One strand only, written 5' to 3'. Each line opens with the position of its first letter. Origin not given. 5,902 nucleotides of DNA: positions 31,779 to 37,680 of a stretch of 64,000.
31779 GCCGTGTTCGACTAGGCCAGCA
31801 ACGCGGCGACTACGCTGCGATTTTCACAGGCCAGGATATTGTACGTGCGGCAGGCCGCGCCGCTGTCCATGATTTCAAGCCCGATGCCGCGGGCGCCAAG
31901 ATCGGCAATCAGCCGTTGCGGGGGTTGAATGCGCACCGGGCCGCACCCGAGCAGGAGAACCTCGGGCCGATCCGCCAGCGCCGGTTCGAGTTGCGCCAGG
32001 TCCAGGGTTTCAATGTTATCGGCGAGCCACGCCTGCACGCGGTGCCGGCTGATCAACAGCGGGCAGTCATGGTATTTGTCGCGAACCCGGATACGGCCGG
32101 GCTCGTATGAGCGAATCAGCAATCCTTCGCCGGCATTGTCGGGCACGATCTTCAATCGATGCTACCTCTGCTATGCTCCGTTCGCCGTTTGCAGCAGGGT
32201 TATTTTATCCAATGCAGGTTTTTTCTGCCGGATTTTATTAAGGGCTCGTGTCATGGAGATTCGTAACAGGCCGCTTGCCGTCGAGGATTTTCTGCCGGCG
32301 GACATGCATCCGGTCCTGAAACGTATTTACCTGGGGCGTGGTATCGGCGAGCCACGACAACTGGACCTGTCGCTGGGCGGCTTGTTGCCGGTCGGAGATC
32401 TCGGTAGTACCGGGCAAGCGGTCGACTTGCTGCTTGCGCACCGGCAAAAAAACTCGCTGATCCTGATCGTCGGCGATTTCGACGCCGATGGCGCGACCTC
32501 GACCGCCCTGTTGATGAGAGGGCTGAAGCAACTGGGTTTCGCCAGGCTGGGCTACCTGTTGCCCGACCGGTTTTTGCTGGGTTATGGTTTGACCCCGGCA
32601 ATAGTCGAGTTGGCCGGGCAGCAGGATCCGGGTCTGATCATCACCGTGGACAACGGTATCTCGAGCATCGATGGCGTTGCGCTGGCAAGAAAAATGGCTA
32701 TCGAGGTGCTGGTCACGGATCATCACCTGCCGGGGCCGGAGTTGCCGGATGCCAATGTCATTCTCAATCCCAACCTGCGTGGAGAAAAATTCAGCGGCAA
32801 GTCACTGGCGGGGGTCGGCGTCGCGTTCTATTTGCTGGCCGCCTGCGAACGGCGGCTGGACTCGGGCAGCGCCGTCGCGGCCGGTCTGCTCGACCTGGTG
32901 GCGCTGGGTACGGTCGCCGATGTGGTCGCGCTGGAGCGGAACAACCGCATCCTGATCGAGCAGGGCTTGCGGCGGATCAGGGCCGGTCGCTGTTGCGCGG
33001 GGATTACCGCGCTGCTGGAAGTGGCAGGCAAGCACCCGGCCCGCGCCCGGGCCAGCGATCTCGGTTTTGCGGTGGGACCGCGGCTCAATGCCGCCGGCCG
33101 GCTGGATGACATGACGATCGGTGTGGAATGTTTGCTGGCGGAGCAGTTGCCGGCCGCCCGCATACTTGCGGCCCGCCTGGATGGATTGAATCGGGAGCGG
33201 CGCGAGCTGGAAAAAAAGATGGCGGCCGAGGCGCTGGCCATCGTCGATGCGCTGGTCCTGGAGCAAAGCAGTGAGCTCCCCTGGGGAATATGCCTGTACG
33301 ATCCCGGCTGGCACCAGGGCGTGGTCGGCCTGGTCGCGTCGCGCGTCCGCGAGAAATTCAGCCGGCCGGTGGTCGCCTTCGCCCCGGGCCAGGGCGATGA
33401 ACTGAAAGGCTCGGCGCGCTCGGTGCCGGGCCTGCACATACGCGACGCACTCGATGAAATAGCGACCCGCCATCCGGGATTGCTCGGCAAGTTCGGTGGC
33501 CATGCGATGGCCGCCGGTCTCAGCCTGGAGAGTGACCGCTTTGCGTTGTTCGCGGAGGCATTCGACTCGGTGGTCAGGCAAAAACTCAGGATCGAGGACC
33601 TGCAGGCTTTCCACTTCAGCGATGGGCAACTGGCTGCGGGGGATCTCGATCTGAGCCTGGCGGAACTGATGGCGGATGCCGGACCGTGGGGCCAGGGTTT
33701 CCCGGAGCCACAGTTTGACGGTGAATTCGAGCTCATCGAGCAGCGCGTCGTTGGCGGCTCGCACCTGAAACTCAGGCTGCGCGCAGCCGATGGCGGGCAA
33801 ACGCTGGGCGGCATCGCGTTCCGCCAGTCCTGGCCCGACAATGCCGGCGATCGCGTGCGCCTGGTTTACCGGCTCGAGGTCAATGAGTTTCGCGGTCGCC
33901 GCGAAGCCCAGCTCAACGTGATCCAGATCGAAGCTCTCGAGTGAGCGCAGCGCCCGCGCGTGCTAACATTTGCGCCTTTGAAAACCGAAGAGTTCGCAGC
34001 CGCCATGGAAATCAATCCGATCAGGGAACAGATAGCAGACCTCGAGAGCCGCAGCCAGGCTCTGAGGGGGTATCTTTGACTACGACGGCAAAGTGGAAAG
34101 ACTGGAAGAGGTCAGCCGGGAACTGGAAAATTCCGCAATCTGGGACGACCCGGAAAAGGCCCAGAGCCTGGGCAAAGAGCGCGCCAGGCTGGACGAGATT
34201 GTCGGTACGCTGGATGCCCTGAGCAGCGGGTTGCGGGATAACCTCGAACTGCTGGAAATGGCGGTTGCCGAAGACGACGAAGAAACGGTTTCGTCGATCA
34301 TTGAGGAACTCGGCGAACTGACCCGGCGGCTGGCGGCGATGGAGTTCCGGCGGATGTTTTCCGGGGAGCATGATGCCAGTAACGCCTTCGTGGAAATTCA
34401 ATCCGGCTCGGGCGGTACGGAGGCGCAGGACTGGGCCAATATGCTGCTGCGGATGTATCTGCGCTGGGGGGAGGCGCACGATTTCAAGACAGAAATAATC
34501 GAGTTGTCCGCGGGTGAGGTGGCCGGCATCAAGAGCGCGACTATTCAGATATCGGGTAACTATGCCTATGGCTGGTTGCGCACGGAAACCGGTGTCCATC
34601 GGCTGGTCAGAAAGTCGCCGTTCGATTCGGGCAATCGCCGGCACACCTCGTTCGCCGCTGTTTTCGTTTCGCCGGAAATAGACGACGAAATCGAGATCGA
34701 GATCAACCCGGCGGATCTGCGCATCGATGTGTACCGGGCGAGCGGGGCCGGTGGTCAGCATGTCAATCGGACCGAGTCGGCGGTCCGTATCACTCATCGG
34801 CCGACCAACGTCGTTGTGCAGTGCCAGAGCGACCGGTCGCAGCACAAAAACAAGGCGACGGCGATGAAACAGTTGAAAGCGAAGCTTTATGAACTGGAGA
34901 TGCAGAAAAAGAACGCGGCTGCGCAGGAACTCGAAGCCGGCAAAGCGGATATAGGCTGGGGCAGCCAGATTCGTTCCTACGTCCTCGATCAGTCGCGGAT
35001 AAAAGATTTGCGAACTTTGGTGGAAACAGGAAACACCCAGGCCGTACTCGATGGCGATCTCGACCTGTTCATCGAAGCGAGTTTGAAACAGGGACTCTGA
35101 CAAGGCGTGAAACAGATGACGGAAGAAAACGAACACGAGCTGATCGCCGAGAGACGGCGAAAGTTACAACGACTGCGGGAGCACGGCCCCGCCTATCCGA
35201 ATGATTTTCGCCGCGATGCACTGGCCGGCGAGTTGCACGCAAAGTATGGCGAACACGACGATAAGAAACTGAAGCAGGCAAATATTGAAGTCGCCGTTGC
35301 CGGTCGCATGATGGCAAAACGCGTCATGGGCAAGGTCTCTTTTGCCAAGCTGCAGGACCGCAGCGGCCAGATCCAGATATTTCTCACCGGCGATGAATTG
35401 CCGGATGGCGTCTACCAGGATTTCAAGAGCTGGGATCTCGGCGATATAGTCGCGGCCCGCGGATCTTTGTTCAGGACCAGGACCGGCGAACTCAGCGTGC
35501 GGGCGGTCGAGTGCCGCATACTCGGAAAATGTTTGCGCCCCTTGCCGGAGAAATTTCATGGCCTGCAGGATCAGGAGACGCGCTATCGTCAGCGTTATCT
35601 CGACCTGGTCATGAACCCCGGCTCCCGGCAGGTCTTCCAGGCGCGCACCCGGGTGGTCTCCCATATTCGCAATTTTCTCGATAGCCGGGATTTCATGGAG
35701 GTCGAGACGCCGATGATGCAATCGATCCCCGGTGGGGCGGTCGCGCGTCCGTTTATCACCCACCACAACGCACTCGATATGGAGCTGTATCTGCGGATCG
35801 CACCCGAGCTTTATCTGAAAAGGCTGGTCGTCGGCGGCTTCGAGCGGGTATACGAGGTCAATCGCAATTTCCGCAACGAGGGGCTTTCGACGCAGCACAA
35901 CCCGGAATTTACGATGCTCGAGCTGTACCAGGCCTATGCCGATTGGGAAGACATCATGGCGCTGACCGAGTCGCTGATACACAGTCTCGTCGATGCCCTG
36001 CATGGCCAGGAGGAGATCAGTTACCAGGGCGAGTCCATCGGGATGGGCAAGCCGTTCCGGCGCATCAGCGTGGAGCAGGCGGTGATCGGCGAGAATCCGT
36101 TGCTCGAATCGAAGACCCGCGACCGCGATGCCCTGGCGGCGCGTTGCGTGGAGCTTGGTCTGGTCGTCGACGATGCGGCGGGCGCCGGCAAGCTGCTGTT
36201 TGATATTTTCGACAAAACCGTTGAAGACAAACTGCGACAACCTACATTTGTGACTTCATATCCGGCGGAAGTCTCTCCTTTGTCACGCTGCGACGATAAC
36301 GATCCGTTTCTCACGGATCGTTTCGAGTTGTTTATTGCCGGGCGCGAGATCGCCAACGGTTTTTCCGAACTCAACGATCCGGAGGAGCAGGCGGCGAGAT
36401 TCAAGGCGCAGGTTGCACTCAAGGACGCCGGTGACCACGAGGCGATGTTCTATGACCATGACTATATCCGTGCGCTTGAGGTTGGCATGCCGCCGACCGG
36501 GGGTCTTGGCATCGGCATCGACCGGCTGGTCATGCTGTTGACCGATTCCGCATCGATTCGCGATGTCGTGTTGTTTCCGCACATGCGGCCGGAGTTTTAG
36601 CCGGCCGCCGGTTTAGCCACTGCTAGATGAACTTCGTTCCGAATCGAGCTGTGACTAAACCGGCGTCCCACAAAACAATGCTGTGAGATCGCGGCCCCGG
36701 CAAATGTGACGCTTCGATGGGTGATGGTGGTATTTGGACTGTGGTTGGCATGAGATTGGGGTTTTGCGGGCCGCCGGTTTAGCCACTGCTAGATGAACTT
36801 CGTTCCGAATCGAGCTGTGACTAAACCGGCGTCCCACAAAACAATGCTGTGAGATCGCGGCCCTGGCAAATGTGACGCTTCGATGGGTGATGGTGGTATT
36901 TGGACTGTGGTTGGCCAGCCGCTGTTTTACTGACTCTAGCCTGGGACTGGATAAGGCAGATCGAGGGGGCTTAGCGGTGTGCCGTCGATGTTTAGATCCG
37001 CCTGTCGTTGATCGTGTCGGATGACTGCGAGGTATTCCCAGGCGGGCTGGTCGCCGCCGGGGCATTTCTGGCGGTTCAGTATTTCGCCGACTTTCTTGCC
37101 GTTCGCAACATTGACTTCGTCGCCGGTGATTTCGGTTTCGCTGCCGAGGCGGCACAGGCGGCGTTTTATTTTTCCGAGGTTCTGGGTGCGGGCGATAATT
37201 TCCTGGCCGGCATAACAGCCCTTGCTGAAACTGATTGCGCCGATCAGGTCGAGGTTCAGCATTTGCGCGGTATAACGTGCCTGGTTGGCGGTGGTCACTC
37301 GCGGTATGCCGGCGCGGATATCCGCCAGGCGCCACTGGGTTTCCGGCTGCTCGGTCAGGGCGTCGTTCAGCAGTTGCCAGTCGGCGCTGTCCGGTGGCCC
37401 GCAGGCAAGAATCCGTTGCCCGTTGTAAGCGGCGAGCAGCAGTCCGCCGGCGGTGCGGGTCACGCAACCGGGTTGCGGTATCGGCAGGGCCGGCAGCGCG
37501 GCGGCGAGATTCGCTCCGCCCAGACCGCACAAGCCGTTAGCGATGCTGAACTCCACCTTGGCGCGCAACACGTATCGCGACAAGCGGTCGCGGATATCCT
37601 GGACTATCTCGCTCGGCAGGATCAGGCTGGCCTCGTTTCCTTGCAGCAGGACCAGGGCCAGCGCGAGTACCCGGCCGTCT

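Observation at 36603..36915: Array 2: near-perfect 166-bp tandem duplication of the same element between lysS and ygfZ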

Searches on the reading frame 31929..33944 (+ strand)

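Call 10: search_protein_families(library=pfam, proteins=[window:31929-33944:+])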
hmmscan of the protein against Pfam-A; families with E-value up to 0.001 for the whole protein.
window:31929-33944:+ (671 aa): 3 families
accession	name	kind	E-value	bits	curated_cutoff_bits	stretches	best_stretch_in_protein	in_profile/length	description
PF01368.27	DHH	-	3e-23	82.9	28.1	1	178-328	2-125/125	DHH family, N-terminal domain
PF17768.7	RecJ_OB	-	7.9e-22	77.8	27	1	565-664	2-105/107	RecJ OB domain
PF02272.25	DHHA1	-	2.7e-18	66.7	25.9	1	456-550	7-101/102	DHHA1 domain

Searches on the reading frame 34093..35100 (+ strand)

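Call 10: search_protein_families(library=pfam, proteins=[window:34093-35100:+])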
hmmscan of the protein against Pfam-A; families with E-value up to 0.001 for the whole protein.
window:34093-35100:+ (335 aa): 2 families
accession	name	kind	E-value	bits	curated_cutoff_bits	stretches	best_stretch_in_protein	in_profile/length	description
PF03462.23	PCRF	-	7.8e-58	195.9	24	1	2-190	3-194/194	PCRF domain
PF00472.26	RF-1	-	9.3e-43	145.3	35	1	198-307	1-116/116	RF-1 domain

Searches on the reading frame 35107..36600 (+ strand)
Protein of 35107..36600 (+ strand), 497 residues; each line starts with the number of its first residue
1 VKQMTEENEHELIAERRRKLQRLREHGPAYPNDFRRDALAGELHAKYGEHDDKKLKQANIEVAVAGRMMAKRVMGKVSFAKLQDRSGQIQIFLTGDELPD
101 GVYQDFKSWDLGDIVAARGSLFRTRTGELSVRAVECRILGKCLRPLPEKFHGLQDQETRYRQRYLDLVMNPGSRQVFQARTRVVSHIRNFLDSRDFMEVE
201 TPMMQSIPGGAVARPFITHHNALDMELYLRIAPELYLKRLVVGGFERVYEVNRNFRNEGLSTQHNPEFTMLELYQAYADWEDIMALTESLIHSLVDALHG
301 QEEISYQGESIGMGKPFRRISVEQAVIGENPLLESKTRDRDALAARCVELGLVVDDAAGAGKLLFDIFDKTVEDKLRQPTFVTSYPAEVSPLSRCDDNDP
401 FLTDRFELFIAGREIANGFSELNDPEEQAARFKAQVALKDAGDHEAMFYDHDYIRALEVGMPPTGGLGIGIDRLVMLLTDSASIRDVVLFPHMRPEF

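Call 10: search_protein_families(library=pfam, proteins=[window:35107-36600:+])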
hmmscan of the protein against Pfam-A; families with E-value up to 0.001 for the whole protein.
window:35107-36600:+ (497 aa): 2 families
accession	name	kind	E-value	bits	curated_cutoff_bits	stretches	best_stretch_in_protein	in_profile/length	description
PF00152.25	tRNA-synt_2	-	6e-94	315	25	1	155-493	1-307/308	tRNA synthetases class II (D, K and N)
PF01336.31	tRNA_anti-codon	-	3.1e-15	56.3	27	1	62-139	1-75/75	OB-fold nucleic acid binding domain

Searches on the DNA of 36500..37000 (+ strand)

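Call 7: search_rna_families(source=window, start=36500, end=37000, threshold=evalue, max_evalue=10, show_alignments=3)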
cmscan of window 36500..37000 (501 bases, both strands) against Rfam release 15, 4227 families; matches with E-value up to 10: 6.
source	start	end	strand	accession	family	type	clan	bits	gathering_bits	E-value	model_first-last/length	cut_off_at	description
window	36759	36844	+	RF01925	MIR1428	Gene; miRNA;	-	20.7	79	0.3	1-110/110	no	MIR1428 microRNA precursor family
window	36746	36816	+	RF04215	mir-9214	Gene; miRNA;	-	19.9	77.2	0.11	1-75/75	no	mir-9214 microRNA precursor family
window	36756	36847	-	RF00789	mir-286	Gene; miRNA;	-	17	54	2.1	1-101/101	no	mir-286 microRNA precursor family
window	36762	36841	-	RF03959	mir-303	Gene; miRNA;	-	17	77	4.6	13-58/70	no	mir-303 microRNA precursor family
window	36582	36680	-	RF00627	P15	Gene;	-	13.7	70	2.1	1-119/119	no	Pseudomonas sRNA P15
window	36550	36694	+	RF03037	PAGEV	Gene; sRNA;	-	10.8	61.1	2.6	1-185/185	no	PAGEV RNA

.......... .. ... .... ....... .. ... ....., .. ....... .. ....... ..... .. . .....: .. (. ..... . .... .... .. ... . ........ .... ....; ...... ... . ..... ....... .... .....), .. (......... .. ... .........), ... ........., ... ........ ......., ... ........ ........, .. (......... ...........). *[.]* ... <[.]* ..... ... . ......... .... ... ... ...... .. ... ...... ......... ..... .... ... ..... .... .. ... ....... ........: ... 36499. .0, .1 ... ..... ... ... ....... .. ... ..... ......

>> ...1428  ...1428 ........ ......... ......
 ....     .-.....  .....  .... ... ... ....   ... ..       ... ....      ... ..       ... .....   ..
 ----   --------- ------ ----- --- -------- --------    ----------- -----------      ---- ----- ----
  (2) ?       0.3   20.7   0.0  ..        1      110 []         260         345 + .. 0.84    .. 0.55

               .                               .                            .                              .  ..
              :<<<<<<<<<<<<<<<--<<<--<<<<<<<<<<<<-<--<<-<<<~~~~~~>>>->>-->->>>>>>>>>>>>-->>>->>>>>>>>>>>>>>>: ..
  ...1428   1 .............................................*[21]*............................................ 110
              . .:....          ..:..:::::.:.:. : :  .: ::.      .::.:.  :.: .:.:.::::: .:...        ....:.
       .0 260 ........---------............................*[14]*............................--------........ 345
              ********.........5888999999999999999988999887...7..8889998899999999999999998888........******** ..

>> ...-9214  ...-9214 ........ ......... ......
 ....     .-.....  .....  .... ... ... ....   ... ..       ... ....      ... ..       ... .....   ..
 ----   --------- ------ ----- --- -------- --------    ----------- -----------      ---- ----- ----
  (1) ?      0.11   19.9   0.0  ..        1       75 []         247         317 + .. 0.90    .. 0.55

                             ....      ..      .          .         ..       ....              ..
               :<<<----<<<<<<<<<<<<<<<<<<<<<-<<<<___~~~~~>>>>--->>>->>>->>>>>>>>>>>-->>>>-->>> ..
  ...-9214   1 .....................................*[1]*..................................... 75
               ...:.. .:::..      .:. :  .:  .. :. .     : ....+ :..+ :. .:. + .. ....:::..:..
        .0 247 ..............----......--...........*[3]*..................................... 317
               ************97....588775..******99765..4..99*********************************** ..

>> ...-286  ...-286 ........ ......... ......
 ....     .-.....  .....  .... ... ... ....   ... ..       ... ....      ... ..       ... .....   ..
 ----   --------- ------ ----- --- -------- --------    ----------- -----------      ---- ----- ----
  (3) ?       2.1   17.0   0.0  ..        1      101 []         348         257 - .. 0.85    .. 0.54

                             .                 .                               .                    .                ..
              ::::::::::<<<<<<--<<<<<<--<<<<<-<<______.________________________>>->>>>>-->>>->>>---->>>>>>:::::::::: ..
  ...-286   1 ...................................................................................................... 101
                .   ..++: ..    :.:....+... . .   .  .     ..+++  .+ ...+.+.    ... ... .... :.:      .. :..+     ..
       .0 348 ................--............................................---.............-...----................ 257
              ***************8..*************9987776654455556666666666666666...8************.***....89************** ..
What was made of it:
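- On Any described RNA family (Rfam 15): Only sub-threshold miRNA-like hairpin noise in 36500-37000 (call 7).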

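Call 55: search_dna_similar(query=window:36739-36915:+, collection=plasmids, mode=distant, max_evalue=0.001, max_rows=10)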
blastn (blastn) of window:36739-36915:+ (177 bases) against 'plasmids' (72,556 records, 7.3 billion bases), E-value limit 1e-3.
No match.

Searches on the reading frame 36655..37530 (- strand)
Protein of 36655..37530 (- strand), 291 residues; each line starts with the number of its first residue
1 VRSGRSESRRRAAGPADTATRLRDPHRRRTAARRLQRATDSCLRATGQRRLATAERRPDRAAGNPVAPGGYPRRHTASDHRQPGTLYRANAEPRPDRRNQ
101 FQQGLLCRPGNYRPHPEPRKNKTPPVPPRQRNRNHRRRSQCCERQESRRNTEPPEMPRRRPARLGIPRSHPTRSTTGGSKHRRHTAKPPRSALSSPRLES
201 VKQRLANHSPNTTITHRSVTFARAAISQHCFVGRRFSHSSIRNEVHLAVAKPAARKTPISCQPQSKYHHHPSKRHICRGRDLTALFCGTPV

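Call 11: search_protein_families(library=ncbifam, proteins=[window:36655-37530:-], max_evalue=0.01)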
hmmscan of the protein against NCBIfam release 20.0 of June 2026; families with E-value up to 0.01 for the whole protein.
window:36655-37530:- (291 aa): 0 families
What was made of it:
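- Tried and rejected: The 291-aa ORF 36655-37530 has no family hit and is an alternative frame of ygfZ (call 11).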
